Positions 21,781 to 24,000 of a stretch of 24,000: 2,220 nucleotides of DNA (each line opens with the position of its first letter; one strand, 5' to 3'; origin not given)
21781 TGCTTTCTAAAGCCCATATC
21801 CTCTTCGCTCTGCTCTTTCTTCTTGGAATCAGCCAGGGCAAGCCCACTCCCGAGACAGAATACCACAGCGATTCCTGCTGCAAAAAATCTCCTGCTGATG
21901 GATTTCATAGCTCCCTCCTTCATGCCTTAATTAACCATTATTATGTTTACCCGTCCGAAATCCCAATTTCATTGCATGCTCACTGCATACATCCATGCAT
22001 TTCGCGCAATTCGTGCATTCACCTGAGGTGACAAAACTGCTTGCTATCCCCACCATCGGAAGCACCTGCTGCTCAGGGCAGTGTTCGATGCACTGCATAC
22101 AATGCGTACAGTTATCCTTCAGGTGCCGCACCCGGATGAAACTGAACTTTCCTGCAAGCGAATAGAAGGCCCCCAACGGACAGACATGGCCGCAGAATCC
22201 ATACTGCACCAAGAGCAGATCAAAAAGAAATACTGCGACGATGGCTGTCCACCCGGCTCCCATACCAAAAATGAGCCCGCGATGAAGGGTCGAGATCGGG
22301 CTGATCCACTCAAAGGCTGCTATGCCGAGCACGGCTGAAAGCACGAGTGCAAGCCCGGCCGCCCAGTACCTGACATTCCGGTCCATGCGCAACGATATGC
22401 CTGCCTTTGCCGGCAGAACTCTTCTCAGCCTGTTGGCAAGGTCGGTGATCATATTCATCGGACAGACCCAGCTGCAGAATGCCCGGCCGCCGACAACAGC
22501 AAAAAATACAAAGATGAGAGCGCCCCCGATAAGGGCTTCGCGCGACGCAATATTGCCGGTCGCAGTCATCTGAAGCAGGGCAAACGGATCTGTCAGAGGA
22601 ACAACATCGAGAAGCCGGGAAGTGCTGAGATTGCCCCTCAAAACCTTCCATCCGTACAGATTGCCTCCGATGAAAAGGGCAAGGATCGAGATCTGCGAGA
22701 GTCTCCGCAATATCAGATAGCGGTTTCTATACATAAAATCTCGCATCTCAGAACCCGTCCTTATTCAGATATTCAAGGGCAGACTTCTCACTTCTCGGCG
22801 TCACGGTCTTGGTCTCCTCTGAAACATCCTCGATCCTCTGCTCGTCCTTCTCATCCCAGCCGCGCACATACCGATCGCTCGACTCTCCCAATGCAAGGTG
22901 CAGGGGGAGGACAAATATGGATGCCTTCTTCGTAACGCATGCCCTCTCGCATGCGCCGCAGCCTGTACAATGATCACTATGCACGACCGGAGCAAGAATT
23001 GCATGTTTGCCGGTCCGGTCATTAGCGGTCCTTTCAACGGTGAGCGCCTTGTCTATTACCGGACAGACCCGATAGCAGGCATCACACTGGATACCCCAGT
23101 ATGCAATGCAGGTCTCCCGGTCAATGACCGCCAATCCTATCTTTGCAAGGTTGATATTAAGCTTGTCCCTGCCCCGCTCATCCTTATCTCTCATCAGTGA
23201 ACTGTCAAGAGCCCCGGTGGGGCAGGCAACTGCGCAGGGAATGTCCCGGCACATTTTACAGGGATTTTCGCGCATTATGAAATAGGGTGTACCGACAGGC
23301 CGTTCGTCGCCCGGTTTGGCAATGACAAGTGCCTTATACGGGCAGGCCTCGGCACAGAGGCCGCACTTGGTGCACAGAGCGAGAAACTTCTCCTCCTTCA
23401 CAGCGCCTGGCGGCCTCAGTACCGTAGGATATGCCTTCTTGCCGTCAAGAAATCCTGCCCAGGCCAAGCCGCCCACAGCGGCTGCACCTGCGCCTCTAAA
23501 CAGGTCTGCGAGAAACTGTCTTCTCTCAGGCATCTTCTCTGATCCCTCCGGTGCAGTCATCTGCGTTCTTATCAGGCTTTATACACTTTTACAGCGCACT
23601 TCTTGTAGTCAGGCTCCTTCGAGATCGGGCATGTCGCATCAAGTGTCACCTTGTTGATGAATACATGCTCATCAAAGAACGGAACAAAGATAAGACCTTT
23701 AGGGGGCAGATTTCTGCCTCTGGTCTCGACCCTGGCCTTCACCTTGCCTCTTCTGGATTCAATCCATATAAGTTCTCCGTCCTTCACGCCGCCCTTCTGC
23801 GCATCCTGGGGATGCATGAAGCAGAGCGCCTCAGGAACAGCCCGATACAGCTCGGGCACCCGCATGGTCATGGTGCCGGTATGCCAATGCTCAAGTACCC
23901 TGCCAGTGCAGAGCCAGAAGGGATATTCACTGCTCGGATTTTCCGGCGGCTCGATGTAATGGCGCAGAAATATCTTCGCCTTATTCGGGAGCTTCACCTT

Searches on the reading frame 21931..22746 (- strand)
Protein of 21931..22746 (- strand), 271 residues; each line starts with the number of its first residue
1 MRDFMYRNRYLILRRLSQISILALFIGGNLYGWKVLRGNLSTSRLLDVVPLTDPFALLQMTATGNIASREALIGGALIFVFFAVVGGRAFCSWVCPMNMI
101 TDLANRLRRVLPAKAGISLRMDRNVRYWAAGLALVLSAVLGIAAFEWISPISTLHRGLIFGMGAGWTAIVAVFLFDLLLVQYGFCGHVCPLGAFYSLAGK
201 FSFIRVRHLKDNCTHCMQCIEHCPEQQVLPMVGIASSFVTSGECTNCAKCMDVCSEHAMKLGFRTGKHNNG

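Call 68: search_protein_families(library=pfam, proteins=[window:21931-22746:-], max_evalue=0.001)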
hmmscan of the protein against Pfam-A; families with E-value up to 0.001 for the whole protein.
window:21931-22746:- (271 aa): 10 families
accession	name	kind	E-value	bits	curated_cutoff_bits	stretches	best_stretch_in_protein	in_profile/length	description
PF12801.12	Fer4_5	-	1.4e-15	57.4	22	2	73-110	6-44/48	4Fe-4S binding domain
PF13187.11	Fer4_9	-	3.2e-09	37.1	27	1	185-226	8-50/52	4Fe-4S dicluster domain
PF00037.32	Fer4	-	2.7e-08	33.7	21.1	0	210-225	5-20/24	4Fe-4S binding domain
PF12838.12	Fer4_7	-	1.1e-07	32.6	27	1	183-225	6-50/52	4Fe-4S dicluster domain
PF13237.11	Fer4_10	-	1.5e-07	31.7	25.5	1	207-254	3-52/53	4Fe-4S dicluster domain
PF12837.12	Fer4_6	-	5.6e-07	29.7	25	1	207-226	3-22/24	4Fe-4S binding domain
PF13484.11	Fer4_16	-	2.6e-06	28.6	30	0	243-262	1-20/66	4Fe-4S double cluster binding domain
PF25160.1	LdpA_Fe-S-bd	-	0.00025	21.2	27.6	0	185-228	9-43/49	LdpA Fe-S cluster-binding domain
PF14697.11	Fer4_21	-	0.00035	21.1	35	0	210-255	5-52/59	4Fe-4S dicluster domain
PF12798.12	Fer4_3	-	0.00088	20.4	27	0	213-225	1-13/15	4Fe-4S binding domain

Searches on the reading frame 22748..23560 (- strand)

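Call 68: search_protein_families(library=pfam, proteins=[window:22748-23560:-], max_evalue=0.001)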
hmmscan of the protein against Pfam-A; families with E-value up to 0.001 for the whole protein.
window:22748-23560:- (270 aa): 12 families
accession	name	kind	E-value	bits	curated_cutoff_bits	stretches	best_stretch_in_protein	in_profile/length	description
PF12838.12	Fer4_7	-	1.9e-16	60.7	27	2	63-117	2-52/52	4Fe-4S dicluster domain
PF12837.12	Fer4_6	-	9e-14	51.1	25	1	62-78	8-24/24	4Fe-4S binding domain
PF00037.32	Fer4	-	2.7e-12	46.4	21.1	2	62-78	7-23/24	4Fe-4S binding domain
PF13484.11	Fer4_16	-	1.7e-11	45.1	30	1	101-168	2-65/66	4Fe-4S double cluster binding domain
PF13237.11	Fer4_10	-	2e-11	44.1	25.5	1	145-208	3-52/53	4Fe-4S dicluster domain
PF12797.12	Fer4_2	-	4.8e-10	39.1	24.5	1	190-208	2-20/22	4Fe-4S binding domain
PF13187.11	Fer4_9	-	9.2e-09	35.6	27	1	63-117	2-51/52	4Fe-4S dicluster domain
PF13183.11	Fer4_8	-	5.4e-08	33.7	27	1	157-209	6-65/68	4Fe-4S dicluster domain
PF12798.12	Fer4_3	-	4.4e-07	30.7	27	0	63-77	1-15/15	4Fe-4S binding domain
PF13534.11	Fer4_17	-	1.2e-06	29.4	22.2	0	52-76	35-59/61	4Fe-4S dicluster domain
PF12800.12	Fer4_4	-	2.9e-06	27.6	24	0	62-76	3-17/17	4Fe-4S binding domain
PF14697.11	Fer4_21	-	0.00016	22.2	35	0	144-210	1-53/59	4Fe-4S dicluster domain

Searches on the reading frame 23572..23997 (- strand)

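Call 68: search_protein_families(library=pfam, proteins=[window:23572-23997:-], max_evalue=0.001)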
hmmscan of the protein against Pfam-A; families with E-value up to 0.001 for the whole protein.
window:23572-23997:- (141 aa): 1 family
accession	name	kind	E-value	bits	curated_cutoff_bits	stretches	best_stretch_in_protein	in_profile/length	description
PF01568.27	Molydop_binding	-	1.9e-28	99.1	26.8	1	27-135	1-110/110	Molydopterin dinucleotide binding domain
